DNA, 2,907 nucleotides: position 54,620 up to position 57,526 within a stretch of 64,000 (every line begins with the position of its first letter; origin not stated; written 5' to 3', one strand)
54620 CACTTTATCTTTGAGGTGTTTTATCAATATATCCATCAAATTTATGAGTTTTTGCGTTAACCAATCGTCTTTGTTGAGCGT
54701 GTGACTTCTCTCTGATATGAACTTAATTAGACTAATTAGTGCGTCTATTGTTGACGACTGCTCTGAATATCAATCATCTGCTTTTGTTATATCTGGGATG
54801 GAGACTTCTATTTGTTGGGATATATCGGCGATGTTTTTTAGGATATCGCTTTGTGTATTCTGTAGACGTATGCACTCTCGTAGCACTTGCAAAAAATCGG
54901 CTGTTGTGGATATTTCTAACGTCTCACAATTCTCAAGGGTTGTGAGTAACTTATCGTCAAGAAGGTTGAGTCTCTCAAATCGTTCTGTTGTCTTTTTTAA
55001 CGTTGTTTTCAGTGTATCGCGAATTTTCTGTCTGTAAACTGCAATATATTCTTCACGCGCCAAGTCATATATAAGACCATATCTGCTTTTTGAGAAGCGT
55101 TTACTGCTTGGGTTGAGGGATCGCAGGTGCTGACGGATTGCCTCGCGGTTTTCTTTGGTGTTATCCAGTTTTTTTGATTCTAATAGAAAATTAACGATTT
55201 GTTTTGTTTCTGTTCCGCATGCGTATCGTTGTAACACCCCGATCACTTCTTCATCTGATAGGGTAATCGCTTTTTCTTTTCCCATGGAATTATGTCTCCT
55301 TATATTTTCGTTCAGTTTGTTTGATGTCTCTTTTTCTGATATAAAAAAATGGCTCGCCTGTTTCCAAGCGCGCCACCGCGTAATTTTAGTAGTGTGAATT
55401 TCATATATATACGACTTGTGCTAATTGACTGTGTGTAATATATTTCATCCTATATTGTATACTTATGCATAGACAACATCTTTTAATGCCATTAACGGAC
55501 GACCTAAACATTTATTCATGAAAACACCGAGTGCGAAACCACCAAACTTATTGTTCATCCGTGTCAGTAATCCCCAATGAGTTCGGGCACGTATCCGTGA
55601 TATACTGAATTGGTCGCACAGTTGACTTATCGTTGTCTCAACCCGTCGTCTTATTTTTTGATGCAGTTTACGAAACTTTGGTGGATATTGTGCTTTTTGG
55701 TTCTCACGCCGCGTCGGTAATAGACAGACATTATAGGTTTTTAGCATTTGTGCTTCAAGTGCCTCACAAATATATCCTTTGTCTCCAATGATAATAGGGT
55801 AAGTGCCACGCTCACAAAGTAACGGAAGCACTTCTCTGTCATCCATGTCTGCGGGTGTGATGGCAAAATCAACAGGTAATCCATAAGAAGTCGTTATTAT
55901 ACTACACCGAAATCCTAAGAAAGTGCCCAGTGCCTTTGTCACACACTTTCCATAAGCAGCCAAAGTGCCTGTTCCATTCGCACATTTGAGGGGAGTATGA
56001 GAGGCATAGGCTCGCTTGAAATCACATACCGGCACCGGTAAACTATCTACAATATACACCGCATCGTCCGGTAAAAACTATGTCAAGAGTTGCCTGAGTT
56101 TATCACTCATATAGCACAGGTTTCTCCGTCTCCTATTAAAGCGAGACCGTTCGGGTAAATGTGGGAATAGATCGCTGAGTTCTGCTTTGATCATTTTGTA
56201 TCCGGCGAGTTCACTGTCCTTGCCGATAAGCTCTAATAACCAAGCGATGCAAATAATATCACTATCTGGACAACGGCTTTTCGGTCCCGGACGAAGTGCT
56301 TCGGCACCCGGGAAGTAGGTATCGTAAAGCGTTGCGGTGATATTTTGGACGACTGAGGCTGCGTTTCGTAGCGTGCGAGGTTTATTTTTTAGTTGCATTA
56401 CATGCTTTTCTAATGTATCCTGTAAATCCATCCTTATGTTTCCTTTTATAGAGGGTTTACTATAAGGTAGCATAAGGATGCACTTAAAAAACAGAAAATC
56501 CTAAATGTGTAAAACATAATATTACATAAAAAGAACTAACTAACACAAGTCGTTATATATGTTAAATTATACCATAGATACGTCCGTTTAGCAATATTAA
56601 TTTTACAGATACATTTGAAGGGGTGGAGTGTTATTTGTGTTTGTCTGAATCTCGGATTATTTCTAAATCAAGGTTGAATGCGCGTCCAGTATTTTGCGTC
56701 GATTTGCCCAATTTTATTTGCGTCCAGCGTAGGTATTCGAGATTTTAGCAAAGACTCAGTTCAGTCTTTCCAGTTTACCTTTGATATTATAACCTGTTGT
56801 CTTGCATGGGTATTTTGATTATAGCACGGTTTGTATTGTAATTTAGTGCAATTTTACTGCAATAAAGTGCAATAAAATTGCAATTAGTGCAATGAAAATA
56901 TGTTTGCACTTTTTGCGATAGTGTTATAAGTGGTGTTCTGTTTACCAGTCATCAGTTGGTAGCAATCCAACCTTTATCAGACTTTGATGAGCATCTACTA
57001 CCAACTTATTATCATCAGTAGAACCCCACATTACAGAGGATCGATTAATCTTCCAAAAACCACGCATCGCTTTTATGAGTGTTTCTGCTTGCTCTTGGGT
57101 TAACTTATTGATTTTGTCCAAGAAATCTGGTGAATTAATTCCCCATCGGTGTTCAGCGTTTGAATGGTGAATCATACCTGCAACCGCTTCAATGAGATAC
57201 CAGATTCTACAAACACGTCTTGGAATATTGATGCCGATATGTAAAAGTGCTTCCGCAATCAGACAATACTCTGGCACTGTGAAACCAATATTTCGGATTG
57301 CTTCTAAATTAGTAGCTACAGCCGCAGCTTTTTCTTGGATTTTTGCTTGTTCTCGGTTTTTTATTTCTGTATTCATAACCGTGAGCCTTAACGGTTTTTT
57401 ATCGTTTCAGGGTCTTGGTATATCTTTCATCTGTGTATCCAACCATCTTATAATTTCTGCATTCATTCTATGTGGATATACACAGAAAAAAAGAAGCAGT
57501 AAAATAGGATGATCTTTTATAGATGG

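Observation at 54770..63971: Unclassified island: IS982-like remnant, TGCAAT iteron-like array, Mrr-cat nuclease fusion, trypsin-like protease fusion and six unknown ORFs on one strand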

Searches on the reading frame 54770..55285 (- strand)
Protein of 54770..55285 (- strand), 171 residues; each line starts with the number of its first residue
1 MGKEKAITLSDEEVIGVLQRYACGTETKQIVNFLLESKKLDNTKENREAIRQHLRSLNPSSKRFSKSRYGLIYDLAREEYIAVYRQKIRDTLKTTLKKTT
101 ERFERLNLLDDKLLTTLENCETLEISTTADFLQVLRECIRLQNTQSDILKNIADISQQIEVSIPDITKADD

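Call 3: search_protein_families(library=pfam, max_evalue=0.1, proteins=[window:54770-55285:-])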
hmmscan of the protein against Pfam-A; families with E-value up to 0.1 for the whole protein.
window:54770-55285:- (171 aa): 0 families

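Call 4: search_protein_families(library=padloc, max_evalue=0.1, proteins=[window:54770-55285:-])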
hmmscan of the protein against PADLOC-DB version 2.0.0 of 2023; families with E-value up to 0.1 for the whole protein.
window:54770-55285:- (171 aa): 1 family
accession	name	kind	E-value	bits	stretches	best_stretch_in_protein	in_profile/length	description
PDLC00658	ZorG3|ZorG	-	0.024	12.5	1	66-129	119-181/260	DUF3348 domain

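Call 6: search_protein_families(library=ncbifam, max_evalue=0.1, proteins=[window:54770-55285:-])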
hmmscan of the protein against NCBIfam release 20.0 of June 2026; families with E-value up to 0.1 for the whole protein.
window:54770-55285:- (171 aa): 1 family
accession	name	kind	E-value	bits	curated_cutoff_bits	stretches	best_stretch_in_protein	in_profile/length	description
TIGR02989.1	Sig-70_gvs1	subfamily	0.0074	16.2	124.55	0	100-150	70-120/158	RNA polymerase sigma-70 factor, Rhodopirellula/Verrucomicrobium family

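Call 7: search_protein_families(library=phrogs, max_evalue=0.1, proteins=[window:54770-55285:-])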
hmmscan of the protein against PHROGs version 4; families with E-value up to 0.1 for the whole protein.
window:54770-55285:- (171 aa): 4 families
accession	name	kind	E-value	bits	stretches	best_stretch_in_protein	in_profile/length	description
phrog_7915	-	unknown function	0.0016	19.2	1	86-162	149-227/230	-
phrog_15953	-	unknown function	0.0057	17.9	1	25-103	63-136/174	-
phrog_351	-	transcription regulation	0.037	13.6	1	26-161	645-775/928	RNA polymerase sigma factor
phrog_14056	-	unknown function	0.088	13.9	0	97-126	35-64/68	-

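Call 93: search_solved_structures(query=window:54770-55285:-, max_evalue=5)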
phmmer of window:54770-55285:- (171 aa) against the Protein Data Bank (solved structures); distinct sequences matched with E-value up to 5: 10.
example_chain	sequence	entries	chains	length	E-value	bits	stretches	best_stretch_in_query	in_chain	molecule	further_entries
5jr9_B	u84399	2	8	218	0.065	16.4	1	39-98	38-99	NEQ131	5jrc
5jr9_C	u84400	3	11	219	0.065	16.4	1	39-98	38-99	NEQ131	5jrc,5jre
5jr9_A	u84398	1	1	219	0.066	16.4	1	39-98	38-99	NEQ131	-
1r3n_A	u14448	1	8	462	0.18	15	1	83-140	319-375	beta-alanine synthase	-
1r43_A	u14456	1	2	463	0.18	15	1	83-140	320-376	beta-alanine synthase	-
2v8d_A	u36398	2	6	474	0.19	14.9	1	83-140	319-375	BETA-ALANINE SYNTHASE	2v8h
2v8g_A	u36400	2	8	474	0.19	14.9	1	83-140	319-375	BETA-ALANINE SYNTHASE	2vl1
2czg_A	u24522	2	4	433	0.21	14.8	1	44-111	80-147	phosphoribosylglycinamide formyl transferase | 433aa long hypothetical phosphoribosylglycinamide formyl transferase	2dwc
2v8v_A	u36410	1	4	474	0.61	13.3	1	88-140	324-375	BETA-ALANINE SYNTHASE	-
2p7n_A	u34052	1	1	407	1.4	12.1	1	89-136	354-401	Pathogenicity island 1 effector protein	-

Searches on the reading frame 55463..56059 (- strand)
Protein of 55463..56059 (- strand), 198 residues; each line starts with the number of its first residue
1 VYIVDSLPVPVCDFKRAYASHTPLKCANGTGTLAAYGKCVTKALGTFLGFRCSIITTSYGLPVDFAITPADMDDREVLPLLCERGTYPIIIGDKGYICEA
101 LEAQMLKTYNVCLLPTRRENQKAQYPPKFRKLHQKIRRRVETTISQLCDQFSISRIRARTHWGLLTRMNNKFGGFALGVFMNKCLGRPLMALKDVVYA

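Call 3: search_protein_families(library=pfam, max_evalue=0.1, proteins=[window:55463-56059:-])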
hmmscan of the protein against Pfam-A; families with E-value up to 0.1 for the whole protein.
window:55463-56059:- (198 aa): 3 families
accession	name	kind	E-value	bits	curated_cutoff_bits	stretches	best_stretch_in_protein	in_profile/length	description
PF13612.12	DDE_Tnp_1_3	-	2.1e-15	57.5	27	1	2-159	8-153/155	Transposase DDE domain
PF01609.27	DDE_Tnp_1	-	4.6e-10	40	23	1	3-167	8-190/200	Transposase DDE domain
PF13359.12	DDE_Tnp_4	-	0.038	14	24.8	1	88-157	76-137/158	DDE superfamily endonuclease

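Call 6: search_protein_families(library=ncbifam, max_evalue=0.1, proteins=[window:55463-56059:-])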
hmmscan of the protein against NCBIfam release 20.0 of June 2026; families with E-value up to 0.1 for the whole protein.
window:55463-56059:- (198 aa): 6 families
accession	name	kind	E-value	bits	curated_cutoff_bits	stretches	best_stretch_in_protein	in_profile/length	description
NF033520.1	transpos_IS982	equivalog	5.5e-43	147.3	130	1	2-171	74-235/243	IS982 family transposase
NF033580.1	transpos_IS5_3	equivalog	4.3e-09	36.3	110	1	51-147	127-228/258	IS5 family transposase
NF033581.1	transpos_IS5_4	equivalog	0.00018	21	140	1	48-170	153-277/285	IS5 family transposase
NF033593.1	transpos_ISNCY_1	equivalog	0.005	15.6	325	1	48-161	300-423/444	ISNCY family transposase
NF033592.1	transpos_IS4_1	equivalog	0.022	13.9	115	1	59-105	148-195/332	IS4 family transposase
NF033578.1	transpos_IS5_1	equivalog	0.031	13.4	275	1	90-164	331-400/419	IS5 family transposase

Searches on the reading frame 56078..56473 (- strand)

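Call 3: search_protein_families(library=pfam, max_evalue=0.1, proteins=[window:56078-56473:-])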
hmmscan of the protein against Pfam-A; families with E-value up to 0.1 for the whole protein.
window:56078-56473:- (131 aa): 0 families

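Call 6: search_protein_families(library=ncbifam, max_evalue=0.1, proteins=[window:56078-56473:-])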
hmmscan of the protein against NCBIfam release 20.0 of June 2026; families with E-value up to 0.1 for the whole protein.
window:56078-56473:- (131 aa): 1 family
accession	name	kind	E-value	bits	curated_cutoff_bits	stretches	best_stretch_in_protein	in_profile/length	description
NF033520.1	transpos_IS982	equivalog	3.7e-07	30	130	1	70-128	2-60/243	IS982 family transposase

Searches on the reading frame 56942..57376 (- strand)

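Call 3: search_protein_families(library=pfam, max_evalue=0.1, proteins=[window:56942-57376:-])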
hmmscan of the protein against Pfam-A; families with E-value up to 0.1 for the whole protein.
window:56942-57376:- (144 aa): 1 family
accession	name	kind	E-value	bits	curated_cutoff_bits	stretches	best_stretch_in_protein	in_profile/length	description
PF03946.19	Ribosomal_L11_N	-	0.03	14.5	32.9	1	78-101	23-46/58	Ribosomal protein L11, N-terminal domain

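Call 4: search_protein_families(library=padloc, max_evalue=0.1, proteins=[window:56942-57376:-])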
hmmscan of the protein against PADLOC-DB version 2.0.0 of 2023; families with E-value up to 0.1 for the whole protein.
window:56942-57376:- (144 aa): 0 families

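Call 6: search_protein_families(library=ncbifam, max_evalue=0.1, proteins=[window:56942-57376:-])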
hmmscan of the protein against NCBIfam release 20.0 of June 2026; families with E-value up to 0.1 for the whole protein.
window:56942-57376:- (144 aa): 1 family
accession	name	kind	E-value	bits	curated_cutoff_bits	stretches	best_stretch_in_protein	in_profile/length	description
NF010158.0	PRK13637.1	equivalog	0.052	12.7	390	0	7-59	219-271/287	energy-coupling factor transporter ATPase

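Call 7: search_protein_families(library=phrogs, max_evalue=0.1, proteins=[window:56942-57376:-])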
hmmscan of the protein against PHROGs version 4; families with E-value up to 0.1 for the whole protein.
window:56942-57376:- (144 aa): 0 families
